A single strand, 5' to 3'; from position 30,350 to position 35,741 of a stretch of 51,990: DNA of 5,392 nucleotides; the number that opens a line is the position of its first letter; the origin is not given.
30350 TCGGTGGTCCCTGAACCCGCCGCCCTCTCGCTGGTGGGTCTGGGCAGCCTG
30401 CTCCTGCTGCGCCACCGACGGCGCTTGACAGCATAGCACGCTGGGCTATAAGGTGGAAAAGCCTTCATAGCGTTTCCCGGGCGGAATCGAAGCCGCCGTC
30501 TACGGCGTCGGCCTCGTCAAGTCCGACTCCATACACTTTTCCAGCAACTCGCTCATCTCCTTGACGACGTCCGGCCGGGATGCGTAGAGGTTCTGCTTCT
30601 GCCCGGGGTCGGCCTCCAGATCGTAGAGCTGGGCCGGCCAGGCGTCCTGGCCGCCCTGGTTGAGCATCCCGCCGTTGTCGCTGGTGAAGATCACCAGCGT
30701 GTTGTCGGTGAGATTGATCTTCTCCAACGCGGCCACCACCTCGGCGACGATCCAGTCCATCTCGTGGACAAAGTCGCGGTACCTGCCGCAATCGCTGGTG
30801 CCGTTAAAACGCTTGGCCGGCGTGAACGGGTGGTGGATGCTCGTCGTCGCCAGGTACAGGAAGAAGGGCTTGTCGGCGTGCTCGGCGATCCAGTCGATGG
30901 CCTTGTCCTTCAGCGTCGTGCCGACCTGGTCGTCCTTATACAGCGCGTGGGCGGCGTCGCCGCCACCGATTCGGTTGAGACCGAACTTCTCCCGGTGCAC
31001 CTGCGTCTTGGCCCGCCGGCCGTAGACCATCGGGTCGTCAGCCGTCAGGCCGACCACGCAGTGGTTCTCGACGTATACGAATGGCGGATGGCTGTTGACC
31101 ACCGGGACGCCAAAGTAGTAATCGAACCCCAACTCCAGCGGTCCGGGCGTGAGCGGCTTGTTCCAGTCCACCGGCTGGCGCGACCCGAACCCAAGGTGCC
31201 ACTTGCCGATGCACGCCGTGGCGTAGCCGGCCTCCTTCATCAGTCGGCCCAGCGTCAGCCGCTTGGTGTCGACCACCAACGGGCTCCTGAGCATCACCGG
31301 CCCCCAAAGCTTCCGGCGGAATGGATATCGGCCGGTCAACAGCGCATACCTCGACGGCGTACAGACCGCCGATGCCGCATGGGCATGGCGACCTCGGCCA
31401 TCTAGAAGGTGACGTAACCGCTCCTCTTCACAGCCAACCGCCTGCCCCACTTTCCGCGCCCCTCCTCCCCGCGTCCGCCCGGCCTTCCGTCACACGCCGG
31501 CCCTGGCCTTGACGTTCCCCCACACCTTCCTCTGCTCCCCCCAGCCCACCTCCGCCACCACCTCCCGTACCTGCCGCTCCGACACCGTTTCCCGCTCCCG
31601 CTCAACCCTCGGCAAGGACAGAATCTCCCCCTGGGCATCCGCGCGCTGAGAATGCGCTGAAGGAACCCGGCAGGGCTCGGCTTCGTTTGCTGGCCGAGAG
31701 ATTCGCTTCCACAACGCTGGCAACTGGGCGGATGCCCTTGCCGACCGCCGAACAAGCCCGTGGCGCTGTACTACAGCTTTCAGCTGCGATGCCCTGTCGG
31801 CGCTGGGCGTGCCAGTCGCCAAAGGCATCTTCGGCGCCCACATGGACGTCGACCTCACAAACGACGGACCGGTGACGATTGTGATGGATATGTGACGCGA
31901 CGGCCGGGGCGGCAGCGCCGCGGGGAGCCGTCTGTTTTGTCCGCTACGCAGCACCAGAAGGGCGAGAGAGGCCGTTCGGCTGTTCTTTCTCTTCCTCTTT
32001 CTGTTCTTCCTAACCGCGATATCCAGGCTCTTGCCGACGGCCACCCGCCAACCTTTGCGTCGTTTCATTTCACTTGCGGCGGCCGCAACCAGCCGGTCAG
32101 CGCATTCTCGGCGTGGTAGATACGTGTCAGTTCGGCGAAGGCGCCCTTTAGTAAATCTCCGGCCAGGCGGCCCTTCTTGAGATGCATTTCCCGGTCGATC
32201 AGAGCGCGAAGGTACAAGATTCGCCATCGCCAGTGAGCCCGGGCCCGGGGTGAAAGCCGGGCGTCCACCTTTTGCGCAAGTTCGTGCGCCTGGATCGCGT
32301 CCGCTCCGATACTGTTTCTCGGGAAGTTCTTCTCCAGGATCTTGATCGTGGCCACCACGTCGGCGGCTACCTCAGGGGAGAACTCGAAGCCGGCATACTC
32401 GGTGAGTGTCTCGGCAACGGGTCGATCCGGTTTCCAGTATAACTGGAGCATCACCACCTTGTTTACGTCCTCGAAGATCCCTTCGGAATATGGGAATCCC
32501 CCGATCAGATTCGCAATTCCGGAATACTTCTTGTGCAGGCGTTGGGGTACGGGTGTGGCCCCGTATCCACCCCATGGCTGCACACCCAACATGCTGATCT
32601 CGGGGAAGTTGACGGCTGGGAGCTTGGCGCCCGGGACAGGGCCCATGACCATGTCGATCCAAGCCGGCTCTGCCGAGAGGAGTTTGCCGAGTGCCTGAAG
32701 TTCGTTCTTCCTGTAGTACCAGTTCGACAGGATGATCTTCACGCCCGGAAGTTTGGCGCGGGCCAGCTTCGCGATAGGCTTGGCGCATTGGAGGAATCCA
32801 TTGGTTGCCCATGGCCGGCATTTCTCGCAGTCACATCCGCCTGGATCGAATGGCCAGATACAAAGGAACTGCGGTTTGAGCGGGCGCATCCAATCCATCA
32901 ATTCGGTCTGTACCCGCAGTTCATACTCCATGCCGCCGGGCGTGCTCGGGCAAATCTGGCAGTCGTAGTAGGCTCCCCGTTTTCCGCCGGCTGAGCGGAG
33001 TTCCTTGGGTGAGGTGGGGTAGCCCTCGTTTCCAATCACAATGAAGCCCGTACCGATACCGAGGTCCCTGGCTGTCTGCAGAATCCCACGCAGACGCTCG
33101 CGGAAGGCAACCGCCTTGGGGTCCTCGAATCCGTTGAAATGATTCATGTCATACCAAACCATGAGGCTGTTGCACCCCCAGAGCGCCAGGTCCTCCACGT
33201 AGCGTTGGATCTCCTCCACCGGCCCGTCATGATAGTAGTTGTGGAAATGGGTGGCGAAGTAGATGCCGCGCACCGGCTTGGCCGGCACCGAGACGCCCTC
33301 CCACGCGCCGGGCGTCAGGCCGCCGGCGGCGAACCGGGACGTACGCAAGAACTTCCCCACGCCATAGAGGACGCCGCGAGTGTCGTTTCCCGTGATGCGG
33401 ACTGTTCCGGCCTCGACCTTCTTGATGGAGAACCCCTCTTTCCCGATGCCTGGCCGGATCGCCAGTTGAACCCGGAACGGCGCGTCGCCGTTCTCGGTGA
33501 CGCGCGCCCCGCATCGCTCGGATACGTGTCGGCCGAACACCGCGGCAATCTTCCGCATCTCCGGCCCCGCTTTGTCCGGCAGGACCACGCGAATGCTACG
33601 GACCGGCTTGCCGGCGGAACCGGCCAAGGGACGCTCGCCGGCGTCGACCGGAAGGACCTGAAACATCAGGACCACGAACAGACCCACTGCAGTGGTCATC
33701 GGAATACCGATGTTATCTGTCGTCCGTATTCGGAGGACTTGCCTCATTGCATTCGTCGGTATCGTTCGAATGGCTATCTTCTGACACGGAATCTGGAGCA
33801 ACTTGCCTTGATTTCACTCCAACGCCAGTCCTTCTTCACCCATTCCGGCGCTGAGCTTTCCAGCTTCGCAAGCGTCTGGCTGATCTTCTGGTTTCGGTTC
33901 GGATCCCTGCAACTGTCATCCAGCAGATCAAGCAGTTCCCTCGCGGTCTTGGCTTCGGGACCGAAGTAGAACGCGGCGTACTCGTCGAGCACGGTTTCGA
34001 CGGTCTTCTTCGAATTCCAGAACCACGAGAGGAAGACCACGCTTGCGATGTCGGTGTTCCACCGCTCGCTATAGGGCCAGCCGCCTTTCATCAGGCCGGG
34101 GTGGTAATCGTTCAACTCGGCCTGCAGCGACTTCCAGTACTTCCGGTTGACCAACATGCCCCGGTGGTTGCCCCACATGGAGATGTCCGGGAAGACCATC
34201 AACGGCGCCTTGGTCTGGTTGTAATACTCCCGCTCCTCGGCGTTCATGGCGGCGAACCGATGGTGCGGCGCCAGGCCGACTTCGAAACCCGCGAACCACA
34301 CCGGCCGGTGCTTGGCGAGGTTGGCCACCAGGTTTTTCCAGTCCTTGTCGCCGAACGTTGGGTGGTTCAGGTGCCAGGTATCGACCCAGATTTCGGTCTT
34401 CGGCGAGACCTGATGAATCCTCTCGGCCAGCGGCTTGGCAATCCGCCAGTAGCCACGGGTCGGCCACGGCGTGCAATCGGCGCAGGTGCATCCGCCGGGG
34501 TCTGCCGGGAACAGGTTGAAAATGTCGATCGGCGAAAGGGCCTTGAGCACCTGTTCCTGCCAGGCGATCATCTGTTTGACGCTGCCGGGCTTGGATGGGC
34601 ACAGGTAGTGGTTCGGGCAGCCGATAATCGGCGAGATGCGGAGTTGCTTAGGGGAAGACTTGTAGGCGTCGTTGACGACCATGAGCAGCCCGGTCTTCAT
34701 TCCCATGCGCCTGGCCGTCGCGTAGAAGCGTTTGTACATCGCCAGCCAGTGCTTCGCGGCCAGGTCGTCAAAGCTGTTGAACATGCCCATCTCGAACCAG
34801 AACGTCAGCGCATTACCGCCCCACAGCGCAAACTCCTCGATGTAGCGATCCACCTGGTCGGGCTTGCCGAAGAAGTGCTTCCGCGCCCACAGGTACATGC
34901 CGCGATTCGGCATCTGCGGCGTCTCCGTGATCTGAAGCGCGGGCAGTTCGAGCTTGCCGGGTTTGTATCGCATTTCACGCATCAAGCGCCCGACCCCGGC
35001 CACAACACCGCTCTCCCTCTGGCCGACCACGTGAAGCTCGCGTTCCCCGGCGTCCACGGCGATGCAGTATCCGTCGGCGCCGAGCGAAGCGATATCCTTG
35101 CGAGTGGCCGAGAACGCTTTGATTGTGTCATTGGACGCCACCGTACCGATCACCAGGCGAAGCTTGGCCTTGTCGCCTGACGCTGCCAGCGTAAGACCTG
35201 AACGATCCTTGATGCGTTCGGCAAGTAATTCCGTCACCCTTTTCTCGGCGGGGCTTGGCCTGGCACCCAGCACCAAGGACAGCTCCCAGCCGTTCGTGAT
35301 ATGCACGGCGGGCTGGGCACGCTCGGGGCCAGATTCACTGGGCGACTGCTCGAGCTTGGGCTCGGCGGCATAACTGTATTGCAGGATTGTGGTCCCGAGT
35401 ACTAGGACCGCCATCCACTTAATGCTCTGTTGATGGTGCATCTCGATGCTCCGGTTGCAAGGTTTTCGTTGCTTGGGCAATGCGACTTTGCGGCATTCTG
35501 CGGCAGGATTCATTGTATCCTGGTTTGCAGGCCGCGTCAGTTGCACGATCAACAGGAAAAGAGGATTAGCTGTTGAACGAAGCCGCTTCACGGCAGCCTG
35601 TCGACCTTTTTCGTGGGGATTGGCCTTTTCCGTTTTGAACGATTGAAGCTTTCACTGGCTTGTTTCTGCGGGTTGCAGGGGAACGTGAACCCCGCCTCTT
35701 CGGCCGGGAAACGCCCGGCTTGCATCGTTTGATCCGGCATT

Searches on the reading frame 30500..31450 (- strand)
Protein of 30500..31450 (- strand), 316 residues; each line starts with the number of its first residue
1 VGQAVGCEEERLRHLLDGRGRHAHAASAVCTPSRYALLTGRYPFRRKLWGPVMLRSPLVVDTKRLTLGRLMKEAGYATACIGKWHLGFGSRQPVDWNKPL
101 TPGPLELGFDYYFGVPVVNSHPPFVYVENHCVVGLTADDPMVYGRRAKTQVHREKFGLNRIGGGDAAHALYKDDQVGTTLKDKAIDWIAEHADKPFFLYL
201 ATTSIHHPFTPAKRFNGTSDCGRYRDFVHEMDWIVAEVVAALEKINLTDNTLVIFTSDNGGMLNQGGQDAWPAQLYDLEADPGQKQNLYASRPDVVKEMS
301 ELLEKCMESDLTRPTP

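Call 17: search_protein_families(library=pfam, proteins=[window:30500-31450:-], max_evalue=0.001)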
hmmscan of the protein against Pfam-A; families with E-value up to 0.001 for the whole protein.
window:30500-31450:- (316 aa): 2 families
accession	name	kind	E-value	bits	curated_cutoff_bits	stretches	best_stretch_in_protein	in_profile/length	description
PF00884.28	Sulfatase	-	9.4e-36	124.1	25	1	23-268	42-256/301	Sulfatase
PF01663.27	Phosphodiest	-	6.6e-05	23.1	23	1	177-261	137-221/342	Type I phosphodiesterase / nucleotide pyrophosphatase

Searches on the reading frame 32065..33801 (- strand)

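Call 17: search_protein_families(library=pfam, proteins=[window:32065-33801:-], max_evalue=0.001)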
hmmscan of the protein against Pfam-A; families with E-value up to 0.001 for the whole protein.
window:32065-33801:- (578 aa): 1 family
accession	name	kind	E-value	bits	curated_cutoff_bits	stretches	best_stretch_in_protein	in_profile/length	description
PF03648.19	Glyco_hydro_67N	-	0.00095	19.8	24.3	0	117-148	83-117/120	Glycosyl hydrolase family 67 N-terminus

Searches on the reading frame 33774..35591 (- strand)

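Call 17: search_protein_families(library=pfam, proteins=[window:33774-35591:-], max_evalue=0.001)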
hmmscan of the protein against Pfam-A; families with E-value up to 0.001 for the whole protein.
window:33774-35591:- (605 aa): 2 families
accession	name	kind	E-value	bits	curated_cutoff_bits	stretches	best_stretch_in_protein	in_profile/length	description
PF02838.20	Glyco_hydro_20b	-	0.00011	23.4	26.1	1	114-222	31-122/124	Glycosyl hydrolase family 20, domain 2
PF03648.19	Glyco_hydro_67N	-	0.00043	20.9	24.3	1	127-199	44-116/120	Glycosyl hydrolase family 67 N-terminus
